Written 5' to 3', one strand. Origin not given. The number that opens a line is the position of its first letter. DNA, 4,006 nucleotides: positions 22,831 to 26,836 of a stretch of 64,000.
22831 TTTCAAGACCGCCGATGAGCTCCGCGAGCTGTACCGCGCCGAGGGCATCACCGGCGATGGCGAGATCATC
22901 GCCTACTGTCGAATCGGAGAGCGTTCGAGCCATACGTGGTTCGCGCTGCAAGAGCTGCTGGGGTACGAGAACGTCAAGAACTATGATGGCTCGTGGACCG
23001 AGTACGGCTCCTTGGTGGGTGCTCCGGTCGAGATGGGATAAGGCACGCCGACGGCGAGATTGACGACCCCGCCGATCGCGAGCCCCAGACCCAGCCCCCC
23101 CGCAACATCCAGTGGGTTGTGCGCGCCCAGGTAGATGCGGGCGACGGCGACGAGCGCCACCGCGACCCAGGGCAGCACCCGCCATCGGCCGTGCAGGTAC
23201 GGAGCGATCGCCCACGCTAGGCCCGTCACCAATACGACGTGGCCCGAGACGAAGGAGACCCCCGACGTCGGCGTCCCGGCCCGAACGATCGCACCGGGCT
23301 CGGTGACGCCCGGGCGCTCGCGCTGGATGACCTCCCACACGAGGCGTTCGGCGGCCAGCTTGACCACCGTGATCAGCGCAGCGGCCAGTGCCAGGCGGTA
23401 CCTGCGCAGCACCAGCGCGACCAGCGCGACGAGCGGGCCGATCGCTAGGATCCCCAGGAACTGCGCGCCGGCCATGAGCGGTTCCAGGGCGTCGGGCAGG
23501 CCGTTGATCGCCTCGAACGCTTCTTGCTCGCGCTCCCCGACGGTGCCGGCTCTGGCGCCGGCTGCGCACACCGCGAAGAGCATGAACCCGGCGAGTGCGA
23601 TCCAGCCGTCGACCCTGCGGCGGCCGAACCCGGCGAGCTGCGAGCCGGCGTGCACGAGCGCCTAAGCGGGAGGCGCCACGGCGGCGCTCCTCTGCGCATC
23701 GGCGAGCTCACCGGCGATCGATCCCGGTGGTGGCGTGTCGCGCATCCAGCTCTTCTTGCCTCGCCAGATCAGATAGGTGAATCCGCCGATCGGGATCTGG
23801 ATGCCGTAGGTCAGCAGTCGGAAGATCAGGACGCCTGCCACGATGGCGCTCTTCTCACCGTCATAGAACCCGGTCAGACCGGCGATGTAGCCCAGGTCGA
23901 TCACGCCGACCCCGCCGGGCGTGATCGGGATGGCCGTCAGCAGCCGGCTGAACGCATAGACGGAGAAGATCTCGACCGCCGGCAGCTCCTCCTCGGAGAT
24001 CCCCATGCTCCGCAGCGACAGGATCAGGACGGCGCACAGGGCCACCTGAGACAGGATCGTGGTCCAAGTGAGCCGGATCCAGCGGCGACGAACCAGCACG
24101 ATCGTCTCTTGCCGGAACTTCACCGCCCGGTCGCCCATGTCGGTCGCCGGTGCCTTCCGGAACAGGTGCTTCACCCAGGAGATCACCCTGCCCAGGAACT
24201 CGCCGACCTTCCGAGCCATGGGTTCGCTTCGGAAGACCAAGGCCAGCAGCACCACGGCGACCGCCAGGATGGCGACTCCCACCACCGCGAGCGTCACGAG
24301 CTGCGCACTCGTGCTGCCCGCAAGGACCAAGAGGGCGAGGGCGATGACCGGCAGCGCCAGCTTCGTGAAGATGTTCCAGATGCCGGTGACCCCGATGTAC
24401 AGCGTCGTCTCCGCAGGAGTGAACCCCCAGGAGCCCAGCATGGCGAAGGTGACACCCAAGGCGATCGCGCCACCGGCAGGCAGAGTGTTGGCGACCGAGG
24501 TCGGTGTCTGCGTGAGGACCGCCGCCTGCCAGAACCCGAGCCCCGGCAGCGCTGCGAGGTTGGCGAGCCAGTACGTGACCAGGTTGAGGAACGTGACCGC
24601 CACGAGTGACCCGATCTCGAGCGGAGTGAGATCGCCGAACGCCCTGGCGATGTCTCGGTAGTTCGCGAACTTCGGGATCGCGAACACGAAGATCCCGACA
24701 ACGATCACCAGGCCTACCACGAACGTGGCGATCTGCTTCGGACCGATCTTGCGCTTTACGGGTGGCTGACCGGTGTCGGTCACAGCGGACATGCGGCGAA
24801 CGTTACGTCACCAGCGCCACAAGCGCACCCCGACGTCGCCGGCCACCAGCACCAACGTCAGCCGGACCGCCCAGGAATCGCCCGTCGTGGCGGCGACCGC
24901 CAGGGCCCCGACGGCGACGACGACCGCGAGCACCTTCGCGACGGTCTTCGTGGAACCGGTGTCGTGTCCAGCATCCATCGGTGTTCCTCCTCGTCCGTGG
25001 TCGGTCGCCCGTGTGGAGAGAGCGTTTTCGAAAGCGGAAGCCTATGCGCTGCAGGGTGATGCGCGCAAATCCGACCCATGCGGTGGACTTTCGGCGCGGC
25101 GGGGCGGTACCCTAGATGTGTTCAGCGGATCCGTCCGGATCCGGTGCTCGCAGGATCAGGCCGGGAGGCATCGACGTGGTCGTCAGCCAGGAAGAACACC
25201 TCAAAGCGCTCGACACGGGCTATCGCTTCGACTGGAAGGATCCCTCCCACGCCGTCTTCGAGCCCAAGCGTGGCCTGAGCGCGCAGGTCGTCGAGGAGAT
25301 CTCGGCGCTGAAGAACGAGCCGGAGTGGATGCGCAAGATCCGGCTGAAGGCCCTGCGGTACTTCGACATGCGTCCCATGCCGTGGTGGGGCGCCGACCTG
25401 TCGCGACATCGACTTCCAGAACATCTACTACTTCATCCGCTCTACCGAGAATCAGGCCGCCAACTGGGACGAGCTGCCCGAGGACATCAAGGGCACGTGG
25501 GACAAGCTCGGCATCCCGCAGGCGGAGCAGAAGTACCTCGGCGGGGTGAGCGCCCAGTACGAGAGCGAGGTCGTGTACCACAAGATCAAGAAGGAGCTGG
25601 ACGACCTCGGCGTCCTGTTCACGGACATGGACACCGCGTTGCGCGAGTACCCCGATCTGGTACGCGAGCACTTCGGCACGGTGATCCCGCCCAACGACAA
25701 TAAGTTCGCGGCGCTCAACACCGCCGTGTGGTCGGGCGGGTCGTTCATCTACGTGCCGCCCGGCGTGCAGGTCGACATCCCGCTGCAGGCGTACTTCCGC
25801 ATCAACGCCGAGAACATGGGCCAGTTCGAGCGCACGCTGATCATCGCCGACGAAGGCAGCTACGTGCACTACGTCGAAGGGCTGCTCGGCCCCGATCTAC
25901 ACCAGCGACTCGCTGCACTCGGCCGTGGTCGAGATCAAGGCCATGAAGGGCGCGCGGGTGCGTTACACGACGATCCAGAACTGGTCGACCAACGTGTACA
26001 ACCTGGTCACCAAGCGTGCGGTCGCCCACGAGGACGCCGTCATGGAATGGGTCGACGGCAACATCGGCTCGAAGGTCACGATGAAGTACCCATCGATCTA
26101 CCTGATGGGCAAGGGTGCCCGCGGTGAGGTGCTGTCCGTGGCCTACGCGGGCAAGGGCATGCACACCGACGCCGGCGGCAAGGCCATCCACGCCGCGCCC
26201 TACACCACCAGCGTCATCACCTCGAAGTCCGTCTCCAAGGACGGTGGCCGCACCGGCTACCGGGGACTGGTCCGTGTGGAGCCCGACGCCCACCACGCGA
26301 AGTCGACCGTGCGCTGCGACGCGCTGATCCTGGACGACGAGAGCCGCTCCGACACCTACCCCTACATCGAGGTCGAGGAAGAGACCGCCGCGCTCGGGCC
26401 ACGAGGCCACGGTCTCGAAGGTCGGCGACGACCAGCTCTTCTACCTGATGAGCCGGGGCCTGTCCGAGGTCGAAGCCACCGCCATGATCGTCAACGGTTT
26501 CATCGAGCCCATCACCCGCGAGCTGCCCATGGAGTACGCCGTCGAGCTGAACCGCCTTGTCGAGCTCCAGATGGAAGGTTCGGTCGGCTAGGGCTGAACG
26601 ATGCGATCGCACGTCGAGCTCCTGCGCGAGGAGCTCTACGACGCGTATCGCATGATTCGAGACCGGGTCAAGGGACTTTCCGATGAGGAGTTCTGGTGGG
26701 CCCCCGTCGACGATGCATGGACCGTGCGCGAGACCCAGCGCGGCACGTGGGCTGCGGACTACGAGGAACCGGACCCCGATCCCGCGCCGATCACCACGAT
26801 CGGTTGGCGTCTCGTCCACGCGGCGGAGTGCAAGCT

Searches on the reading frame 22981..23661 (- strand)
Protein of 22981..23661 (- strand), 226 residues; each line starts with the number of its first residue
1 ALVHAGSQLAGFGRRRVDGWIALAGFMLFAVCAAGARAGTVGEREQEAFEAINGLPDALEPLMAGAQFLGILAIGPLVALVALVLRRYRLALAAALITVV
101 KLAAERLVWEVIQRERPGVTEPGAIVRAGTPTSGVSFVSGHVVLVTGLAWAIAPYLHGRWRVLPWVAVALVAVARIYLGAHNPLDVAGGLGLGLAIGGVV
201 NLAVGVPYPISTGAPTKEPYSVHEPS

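Call 56: search_protein_families(library=pfam, proteins=[window:22981-23661:-], max_evalue=0.00001)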
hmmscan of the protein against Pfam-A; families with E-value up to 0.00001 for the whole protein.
window:22981-23661:- (226 aa): 1 family
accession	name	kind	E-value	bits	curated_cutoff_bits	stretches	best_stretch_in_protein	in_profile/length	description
PF01569.27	PAP2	-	2.9e-12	46.9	27.2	1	110-201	21-122/130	PAP2 superfamily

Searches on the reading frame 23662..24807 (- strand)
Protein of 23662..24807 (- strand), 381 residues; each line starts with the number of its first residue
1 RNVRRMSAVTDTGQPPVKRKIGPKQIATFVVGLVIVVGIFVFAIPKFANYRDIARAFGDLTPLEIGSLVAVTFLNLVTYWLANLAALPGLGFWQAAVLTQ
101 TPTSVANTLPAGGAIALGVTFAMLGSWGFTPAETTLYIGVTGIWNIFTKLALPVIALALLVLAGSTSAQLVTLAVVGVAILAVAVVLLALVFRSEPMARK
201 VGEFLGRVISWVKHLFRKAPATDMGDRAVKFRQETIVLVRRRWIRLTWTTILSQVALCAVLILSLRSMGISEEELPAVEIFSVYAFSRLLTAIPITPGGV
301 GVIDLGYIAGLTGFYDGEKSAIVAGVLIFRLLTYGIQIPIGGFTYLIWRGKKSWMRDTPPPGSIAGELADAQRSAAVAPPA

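Call 56: search_protein_families(library=pfam, proteins=[window:23662-24807:-], max_evalue=0.00001)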
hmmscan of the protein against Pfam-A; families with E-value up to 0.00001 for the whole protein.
window:23662-24807:- (381 aa): 1 family
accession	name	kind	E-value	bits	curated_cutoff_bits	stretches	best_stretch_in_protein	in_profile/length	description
PF03706.18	LPG_synthase_TM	-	2.7e-17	63.7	33.4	1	30-341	2-302/302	Lysylphosphatidylglycerol synthase TM region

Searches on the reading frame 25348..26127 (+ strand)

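Call 56: search_protein_families(library=pfam, proteins=[window:25348-26127:+], max_evalue=0.00001)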
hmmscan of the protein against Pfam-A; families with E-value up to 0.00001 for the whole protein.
window:25348-26127:+ (259 aa): 1 family
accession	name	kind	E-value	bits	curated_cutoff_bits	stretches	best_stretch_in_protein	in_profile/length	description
PF19295.5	SufBD_N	-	8.9e-10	38.9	23.5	1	86-147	110-171/172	SufBD protein N-terminal region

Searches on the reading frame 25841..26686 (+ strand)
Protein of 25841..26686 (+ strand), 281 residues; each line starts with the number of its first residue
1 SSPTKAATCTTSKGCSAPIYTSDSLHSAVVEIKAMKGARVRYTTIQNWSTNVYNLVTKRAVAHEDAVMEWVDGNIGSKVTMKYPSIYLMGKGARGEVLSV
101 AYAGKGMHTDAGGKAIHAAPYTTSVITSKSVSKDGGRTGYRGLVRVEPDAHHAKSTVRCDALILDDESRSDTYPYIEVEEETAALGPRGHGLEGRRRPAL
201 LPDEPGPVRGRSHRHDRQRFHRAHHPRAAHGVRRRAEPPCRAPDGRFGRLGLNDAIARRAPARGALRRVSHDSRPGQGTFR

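Call 56: search_protein_families(library=pfam, proteins=[window:25841-26686:+], max_evalue=0.00001)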
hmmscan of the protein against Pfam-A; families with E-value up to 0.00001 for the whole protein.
window:25841-26686:+ (281 aa): 1 family
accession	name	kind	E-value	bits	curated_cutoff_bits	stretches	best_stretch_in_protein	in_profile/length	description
PF01458.23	SUFBD_core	-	2.7e-54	184.5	27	1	7-184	22-196/232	SUF system FeS cluster assembly, SufBD core domain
